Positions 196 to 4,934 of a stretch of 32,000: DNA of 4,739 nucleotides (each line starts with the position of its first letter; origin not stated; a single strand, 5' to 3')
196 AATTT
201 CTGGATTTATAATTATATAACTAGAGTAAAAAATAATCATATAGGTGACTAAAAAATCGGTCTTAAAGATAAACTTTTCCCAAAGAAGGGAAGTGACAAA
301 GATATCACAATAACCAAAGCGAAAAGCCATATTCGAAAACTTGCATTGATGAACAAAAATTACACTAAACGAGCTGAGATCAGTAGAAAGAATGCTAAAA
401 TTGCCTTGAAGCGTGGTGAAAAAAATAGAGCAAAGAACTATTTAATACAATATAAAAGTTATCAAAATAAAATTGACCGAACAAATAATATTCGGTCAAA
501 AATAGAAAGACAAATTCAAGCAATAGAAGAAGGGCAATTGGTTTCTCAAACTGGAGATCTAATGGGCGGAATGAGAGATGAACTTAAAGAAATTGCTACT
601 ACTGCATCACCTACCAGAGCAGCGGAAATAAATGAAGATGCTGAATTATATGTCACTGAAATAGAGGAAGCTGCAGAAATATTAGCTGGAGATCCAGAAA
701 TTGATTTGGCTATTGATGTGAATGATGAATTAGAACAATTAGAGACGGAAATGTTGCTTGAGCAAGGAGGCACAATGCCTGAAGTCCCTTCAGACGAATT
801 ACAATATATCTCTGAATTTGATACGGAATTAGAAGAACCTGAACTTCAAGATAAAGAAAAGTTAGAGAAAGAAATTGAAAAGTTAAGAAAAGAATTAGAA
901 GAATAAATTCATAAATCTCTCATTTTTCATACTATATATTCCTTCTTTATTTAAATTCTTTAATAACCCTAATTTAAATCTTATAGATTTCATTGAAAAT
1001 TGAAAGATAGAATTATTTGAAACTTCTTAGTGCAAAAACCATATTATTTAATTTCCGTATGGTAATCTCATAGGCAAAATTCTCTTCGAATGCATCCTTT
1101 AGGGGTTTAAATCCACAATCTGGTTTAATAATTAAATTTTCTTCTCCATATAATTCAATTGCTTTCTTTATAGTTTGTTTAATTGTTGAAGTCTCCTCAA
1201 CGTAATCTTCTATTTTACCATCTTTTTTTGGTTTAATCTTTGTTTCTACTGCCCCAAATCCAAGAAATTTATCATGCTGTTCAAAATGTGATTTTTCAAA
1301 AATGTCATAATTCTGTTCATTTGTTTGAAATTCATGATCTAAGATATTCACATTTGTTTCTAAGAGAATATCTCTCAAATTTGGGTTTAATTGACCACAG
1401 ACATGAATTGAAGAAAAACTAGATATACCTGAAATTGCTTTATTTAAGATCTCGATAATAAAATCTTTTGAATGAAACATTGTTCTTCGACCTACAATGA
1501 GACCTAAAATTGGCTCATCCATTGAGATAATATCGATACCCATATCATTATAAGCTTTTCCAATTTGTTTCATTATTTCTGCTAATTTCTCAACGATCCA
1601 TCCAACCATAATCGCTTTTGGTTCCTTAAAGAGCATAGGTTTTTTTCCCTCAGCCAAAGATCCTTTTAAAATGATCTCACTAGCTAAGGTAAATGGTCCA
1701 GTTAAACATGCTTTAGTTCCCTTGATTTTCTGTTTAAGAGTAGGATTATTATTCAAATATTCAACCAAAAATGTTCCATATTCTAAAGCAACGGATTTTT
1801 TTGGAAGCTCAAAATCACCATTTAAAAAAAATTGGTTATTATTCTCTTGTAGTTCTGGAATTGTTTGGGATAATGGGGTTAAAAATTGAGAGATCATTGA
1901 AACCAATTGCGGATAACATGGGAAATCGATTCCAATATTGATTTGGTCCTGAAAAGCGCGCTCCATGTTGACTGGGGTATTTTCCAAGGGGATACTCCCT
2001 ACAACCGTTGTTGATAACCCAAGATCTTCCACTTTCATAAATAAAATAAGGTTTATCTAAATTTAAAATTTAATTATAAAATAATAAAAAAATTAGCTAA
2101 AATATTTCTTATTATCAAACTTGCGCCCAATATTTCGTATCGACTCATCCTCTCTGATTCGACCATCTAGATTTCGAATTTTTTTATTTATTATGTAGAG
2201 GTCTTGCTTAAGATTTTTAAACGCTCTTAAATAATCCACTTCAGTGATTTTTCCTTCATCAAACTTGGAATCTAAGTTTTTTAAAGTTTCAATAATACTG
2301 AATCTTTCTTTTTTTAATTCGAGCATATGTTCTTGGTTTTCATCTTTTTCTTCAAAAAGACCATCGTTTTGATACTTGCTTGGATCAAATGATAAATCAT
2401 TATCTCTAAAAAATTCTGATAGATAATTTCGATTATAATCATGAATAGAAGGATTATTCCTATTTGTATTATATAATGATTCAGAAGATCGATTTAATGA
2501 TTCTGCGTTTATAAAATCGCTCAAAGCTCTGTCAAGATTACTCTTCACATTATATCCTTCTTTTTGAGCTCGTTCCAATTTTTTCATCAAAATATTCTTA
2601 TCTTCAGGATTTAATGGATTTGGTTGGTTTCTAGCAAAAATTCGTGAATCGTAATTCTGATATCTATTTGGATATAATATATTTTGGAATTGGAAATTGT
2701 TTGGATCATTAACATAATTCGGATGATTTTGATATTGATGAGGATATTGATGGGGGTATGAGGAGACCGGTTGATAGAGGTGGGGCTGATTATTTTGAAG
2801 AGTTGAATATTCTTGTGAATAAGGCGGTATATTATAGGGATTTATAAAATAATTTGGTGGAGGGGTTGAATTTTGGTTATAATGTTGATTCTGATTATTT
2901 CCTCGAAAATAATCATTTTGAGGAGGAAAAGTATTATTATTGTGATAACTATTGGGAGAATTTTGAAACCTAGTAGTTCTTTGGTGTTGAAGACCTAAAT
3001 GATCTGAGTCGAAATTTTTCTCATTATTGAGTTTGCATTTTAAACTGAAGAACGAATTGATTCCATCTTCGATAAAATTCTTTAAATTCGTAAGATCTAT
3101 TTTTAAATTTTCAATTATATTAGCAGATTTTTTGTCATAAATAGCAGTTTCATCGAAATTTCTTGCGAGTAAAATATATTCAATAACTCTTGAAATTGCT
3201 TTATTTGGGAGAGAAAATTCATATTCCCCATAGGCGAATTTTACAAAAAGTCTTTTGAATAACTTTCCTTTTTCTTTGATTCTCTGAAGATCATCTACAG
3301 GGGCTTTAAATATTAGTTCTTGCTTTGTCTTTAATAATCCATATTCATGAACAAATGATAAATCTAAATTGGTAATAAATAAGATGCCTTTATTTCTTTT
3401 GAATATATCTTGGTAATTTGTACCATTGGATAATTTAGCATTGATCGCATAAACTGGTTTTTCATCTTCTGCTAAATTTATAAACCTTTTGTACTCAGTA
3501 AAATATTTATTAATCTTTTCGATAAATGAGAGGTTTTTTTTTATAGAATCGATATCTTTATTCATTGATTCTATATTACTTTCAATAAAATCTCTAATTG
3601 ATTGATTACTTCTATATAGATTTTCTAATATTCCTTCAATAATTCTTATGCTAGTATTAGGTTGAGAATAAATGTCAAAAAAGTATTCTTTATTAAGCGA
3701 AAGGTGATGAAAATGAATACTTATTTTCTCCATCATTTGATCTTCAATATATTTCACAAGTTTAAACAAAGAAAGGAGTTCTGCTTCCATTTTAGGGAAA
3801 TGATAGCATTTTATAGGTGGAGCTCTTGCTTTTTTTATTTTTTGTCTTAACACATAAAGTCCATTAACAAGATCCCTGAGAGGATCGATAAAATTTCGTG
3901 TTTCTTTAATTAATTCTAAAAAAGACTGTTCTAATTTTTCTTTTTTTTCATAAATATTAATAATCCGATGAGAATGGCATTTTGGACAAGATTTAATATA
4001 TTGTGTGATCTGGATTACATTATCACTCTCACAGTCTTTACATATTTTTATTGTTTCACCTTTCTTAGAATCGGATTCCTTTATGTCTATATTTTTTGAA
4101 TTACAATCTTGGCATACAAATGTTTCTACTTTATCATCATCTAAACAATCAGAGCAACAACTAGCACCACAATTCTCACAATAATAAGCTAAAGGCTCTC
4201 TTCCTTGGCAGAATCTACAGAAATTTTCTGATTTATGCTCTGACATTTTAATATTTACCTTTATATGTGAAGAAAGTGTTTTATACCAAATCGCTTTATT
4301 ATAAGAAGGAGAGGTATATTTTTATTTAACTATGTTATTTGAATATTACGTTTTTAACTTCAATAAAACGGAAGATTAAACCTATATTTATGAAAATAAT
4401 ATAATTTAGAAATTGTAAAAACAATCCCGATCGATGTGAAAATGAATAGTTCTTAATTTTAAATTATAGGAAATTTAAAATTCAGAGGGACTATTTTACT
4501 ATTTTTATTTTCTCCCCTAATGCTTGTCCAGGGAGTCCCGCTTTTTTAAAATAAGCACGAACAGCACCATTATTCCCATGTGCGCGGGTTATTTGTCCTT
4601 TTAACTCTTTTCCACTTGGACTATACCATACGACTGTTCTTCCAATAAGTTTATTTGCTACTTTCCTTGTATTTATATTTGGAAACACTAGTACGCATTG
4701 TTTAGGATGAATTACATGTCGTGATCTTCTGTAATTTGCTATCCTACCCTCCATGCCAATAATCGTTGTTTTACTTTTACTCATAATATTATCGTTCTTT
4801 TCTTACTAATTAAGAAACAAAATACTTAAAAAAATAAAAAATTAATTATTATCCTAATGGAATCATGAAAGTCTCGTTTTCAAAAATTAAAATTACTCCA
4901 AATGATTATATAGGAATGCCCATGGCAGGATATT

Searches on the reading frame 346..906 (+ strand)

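Call 6: search_protein_families(library=pfam, proteins=[window:346-906:+], max_evalue=0.1)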
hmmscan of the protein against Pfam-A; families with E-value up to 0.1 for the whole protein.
window:346-906:+ (186 aa): 1 family
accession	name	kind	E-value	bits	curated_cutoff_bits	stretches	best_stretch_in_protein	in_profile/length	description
PF03357.26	Snf7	-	1.6e-11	44.6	27.3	1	9-152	23-171/171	Snf7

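Call 7: search_protein_families(library=ncbifam, proteins=[window:346-906:+], max_evalue=0.1)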
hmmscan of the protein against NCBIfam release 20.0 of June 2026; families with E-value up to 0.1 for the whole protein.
window:346-906:+ (186 aa): 0 families

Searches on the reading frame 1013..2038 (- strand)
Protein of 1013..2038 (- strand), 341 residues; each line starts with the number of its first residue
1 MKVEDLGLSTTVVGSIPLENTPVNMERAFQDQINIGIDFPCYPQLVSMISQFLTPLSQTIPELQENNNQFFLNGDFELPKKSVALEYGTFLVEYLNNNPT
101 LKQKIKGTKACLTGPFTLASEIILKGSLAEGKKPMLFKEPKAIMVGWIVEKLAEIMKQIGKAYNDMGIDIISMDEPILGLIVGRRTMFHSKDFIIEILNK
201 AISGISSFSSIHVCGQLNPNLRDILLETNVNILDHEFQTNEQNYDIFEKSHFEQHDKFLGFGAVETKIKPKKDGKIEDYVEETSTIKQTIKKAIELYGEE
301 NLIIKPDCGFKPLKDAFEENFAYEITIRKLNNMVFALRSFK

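Call 6: search_protein_families(library=pfam, proteins=[window:1013-2038:-], max_evalue=0.1)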
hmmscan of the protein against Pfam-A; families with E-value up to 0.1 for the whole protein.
window:1013-2038:- (341 aa): 3 families
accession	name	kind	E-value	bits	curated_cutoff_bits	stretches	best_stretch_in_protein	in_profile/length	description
PF01717.24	Meth_synt_2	-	1.3e-08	34.9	21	1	148-334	148-319/324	Cobalamin-independent synthase, Catalytic domain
PF01208.23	URO-D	-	4e-06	26.5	23.9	1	111-234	142-265/346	Uroporphyrinogen decarboxylase (URO-D)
PF08267.18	Meth_synt_1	-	0.0049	16.9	27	1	107-265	149-289/313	Cobalamin-independent synthase, N-terminal domain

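Call 7: search_protein_families(library=ncbifam, proteins=[window:1013-2038:-], max_evalue=0.1)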
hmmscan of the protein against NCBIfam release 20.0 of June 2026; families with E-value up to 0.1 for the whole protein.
window:1013-2038:- (341 aa): 10 families
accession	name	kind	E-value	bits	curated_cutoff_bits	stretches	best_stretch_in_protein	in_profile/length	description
NF002119.0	PRK00957.1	equivalog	4.7e-33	114.6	258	1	23-339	36-303/306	methionine synthase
NF003317.0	PRK04326.1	equivalog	8.6e-20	71.2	406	1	149-338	156-320/340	methionine synthase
NF004712.0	PRK06052.1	subfamily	1.3e-16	60.7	387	1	26-268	41-258/344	methionine synthase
NF006589.0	PRK09121.1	equivalog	6.8e-08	31.9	392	1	151-315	155-319/342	methionine synthase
NF002272.0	PRK01207.1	equivalog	1.5e-06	27.7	399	1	186-336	185-335/343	methionine synthase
NF004889.0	PRK06252.1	subfamily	3.2e-06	26.4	244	1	111-231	144-255/340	methylcobalamin:coenzyme M methyltransferase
TIGR01463.1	mtaA_cmuA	subfamily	5.1e-05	22.7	235.4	1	106-224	135-251/340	MtaA/CmuA family methyltransferase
NF003556.0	PRK05222.1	equivalog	7.6e-05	21.8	541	0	282-337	694-741/750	5-methyltetrahydropteroyltriglutamate--homocysteine S-methyltransferase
TIGR01371.1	met_syn_B12ind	equivalog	0.0003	19.9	929.95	0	147-265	175-288/754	5-methyltetrahydropteroyltriglutamate--homocysteine S-methyltransferase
NF040654.1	MtaA_Meth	equivalog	0.00044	19.3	400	1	111-224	142-247/337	methylcobamide:CoM methyltransferase MtaA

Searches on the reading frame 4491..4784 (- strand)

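Call 6: search_protein_families(library=pfam, proteins=[window:4491-4784:-], max_evalue=0.1)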
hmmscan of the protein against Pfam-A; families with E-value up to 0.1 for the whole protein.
window:4491-4784:- (97 aa): 2 families
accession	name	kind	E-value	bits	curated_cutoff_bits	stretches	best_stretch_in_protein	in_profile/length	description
PF01247.24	Ribosomal_L35Ae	-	4e-16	59.4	27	1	11-95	3-94/95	Ribosomal protein L35Ae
PF01782.24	RimM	-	3.8e-05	24.3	23.5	1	10-51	37-78/84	RimM N-terminal domain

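Call 7: search_protein_families(library=ncbifam, proteins=[window:4491-4784:-], max_evalue=0.1)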
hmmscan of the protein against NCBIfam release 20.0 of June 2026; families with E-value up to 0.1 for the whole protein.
window:4491-4784:- (97 aa): 2 families
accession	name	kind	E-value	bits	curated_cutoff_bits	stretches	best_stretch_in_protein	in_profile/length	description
NF003326.0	PRK04337.1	equivalog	6.1e-27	93.5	85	1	11-96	4-88/88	50S ribosomal protein L35ae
TIGR02273.1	16S_RimM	equivalog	0.0079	15.6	66.2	0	14-53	43-82/166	ribosome maturation factor RimM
